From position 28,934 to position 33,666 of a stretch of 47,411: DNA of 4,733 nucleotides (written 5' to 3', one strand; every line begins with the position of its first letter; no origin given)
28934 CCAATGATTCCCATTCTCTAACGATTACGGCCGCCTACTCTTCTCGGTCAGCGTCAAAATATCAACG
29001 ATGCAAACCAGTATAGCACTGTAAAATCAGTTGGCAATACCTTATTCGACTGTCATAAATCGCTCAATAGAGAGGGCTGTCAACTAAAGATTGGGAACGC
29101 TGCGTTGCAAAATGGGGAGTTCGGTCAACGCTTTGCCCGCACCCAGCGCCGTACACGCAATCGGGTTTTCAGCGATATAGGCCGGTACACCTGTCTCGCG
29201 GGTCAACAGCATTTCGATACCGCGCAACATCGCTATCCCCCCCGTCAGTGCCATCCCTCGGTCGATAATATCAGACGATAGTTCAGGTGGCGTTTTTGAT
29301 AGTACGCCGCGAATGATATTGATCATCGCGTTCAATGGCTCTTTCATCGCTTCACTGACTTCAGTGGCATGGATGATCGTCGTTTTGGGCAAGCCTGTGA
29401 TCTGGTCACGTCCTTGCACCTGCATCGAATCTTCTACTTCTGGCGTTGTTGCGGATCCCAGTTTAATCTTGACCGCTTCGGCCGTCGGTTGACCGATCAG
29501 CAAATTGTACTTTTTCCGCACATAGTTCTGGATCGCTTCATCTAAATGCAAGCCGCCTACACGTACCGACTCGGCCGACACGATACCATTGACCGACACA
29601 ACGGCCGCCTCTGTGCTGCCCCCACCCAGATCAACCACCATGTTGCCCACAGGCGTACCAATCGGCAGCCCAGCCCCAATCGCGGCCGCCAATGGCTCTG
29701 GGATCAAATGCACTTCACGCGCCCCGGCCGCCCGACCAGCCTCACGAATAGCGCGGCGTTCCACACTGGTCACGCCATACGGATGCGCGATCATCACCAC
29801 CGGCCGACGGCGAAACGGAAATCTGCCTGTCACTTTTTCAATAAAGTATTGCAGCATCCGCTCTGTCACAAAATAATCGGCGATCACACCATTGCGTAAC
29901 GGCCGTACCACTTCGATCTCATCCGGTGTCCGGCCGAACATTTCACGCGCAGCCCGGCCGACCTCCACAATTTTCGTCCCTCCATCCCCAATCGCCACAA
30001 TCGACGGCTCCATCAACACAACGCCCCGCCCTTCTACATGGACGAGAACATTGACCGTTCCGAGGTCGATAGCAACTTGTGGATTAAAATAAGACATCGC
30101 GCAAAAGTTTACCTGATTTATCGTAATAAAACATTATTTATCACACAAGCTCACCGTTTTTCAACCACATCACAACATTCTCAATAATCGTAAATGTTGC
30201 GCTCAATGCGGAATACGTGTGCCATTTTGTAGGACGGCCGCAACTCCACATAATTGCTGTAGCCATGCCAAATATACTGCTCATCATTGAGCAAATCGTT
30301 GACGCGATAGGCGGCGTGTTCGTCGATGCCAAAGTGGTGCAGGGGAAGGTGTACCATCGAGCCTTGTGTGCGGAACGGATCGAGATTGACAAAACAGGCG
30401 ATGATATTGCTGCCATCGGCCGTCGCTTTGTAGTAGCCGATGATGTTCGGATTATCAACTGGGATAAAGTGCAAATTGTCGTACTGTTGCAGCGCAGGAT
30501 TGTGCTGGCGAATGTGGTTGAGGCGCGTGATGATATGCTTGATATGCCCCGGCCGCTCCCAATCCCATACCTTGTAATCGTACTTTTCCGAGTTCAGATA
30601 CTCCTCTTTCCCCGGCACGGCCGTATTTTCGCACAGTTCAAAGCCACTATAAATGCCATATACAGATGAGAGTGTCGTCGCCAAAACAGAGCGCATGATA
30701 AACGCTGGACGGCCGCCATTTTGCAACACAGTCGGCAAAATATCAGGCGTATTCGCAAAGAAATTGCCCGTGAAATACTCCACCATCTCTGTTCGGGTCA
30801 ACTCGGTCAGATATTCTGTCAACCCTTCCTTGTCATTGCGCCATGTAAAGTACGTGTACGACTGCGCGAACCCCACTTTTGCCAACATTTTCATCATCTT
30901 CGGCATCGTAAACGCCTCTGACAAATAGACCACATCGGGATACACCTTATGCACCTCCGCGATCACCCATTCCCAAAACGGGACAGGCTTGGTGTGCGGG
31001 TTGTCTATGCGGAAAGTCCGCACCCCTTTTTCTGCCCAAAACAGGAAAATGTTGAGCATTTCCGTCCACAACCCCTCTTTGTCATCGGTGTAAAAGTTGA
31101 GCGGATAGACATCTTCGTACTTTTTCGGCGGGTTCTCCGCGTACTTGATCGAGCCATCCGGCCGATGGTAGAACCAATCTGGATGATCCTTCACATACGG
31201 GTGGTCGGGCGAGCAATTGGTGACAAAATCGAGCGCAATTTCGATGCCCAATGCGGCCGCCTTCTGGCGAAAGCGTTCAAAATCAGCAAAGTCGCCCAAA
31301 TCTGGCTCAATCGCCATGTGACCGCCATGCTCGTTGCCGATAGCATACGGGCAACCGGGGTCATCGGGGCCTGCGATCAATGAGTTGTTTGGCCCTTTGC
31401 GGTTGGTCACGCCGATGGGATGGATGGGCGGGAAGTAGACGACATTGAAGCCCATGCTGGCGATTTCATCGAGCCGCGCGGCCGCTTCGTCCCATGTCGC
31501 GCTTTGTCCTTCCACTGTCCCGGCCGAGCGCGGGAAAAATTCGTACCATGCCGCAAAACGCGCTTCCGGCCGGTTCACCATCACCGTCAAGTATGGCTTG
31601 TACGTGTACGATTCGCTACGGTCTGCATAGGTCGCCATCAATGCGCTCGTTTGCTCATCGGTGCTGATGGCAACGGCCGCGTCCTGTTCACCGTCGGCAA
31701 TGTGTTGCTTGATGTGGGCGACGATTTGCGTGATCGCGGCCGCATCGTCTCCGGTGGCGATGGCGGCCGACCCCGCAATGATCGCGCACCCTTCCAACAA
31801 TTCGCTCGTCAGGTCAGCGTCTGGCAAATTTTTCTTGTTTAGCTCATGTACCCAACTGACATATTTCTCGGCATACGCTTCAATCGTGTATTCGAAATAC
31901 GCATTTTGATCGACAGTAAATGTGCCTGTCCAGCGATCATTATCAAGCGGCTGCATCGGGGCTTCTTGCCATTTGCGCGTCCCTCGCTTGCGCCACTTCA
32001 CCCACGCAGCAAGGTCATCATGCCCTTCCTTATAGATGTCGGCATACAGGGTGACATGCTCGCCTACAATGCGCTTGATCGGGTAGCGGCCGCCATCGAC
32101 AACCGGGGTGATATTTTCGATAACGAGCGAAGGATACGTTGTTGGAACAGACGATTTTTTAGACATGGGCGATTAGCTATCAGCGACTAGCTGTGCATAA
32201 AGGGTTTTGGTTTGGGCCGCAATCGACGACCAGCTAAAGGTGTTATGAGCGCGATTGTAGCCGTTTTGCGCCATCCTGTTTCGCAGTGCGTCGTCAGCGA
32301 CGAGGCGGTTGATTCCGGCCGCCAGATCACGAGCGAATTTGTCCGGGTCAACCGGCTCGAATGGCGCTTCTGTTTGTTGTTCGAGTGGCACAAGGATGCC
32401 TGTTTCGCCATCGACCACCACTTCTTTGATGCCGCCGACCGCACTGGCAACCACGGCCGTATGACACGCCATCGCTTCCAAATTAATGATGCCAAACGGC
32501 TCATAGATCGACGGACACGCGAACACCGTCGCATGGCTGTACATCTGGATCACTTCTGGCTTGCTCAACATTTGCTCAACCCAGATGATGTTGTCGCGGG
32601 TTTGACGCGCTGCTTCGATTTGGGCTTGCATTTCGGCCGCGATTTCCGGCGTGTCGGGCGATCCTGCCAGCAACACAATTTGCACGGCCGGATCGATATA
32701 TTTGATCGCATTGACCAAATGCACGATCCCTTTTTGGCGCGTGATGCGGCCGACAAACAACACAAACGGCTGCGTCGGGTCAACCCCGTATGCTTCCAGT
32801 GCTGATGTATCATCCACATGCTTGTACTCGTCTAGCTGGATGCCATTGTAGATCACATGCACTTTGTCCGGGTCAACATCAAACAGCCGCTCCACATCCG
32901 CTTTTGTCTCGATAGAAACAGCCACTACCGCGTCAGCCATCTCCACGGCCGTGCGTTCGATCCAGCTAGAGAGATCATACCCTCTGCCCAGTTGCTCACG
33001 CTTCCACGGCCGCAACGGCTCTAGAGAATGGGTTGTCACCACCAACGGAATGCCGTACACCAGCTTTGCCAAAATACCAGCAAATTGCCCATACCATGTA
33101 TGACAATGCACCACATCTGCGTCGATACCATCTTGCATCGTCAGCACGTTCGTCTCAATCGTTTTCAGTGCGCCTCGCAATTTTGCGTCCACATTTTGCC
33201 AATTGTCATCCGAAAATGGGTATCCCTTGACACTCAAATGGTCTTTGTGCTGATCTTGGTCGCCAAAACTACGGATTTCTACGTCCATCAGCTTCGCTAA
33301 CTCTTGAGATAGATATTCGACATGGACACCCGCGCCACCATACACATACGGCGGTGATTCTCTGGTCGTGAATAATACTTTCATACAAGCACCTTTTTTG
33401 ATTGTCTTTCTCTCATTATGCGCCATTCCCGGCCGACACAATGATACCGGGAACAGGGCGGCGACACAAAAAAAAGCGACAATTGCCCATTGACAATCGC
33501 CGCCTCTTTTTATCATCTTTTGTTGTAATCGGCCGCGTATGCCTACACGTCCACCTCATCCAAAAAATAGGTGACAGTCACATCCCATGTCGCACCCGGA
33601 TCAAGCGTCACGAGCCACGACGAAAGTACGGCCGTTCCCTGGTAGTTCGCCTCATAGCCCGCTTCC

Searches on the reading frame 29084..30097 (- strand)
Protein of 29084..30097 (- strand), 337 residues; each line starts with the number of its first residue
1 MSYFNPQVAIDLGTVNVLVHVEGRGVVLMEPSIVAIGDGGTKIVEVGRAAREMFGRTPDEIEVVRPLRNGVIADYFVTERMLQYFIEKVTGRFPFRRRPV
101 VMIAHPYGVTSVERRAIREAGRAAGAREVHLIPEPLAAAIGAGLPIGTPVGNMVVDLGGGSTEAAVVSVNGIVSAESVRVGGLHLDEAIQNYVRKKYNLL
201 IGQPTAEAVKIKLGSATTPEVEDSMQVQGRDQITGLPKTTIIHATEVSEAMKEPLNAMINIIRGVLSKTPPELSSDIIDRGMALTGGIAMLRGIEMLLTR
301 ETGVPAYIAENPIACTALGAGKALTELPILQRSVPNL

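Call 35: search_protein_families(library=pfam, proteins=[window:29084-30097:-], max_evalue=0.001)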
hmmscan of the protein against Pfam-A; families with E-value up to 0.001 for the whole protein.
window:29084-30097:- (337 aa): 5 families
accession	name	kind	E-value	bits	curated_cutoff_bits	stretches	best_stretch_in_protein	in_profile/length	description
PF06723.19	MreB_Mbl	-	1.1e-125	419.3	27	1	7-327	3-322/327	MreB/Mbl protein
PF14450.12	FtsA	-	6.4e-11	43.2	31.8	1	153-319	1-127/127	Cell division protein FtsA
PF00012.26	HSP70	-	2.7e-09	36.3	20.6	1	103-198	138-239/599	Hsp70 protein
PF00022.25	Actin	-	6.3e-05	22.2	27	1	58-241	56-240/410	Actin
PF02541.22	Ppx-GppA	-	0.00069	19.6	27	0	152-188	114-150/285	Ppx/GppA phosphatase family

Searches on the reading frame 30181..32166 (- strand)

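Call 35: search_protein_families(library=pfam, proteins=[window:30181-32166:-], max_evalue=0.001)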
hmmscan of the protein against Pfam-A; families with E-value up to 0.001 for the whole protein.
window:30181-32166:- (661 aa): 4 families
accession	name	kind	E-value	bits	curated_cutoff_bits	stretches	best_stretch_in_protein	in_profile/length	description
PF11896.14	GlgE_dom_N_S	-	2.3e-48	165.3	25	1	14-199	3-179/179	Alpha-1,4-glucan:maltose-1-phosphate maltosyltransferase, domain N/S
PF21702.3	GLGE_C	-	4.9e-24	84.8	27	1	567-654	1-87/87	GLGE, C-terminal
PF00128.31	Alpha-amylase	-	3.1e-07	30.4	22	1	229-367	22-138/446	Alpha amylase, catalytic domain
PF14701.12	hDGE_amylase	-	9.5e-05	22.1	27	0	361-412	388-438/439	Glycogen debranching enzyme, glucanotransferase domain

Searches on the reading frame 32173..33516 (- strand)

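Call 35: search_protein_families(library=pfam, proteins=[window:32173-33516:-], max_evalue=0.001)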
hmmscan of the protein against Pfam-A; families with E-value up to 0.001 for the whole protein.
window:32173-33516:- (447 aa): 7 families
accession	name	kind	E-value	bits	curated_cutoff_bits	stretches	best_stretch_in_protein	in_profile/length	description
PF00534.26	Glycos_transf_1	-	1.6e-32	112.8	26.4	1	242-380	8-144/172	Glycosyl transferases group 1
PF13439.12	Glyco_transf_4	-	3.8e-30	105.6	28.5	1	59-229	1-169/170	Glycosyltransferase Family 4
PF13692.12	Glyco_trans_1_4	-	1.2e-26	94.1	27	1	250-380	2-128/142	Glycosyl transferases group 1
PF13579.12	Glyco_trans_4_4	-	4.3e-20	73.1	29.7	1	60-225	1-158/158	Glycosyl transferase 4-like domain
PF20706.3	GT4-conflict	-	2.8e-13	50.1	26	1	128-434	77-383/385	Family 4 Glycosyltransferase in conflict systems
PF08323.17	Glyco_transf_5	-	1.6e-09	38.2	22.7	1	100-209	97-225/239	Starch synthase catalytic domain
PF13524.12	Glyco_trans_1_2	-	1.9e-05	25.1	25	1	344-435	66-141/144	Glycosyl transferase-like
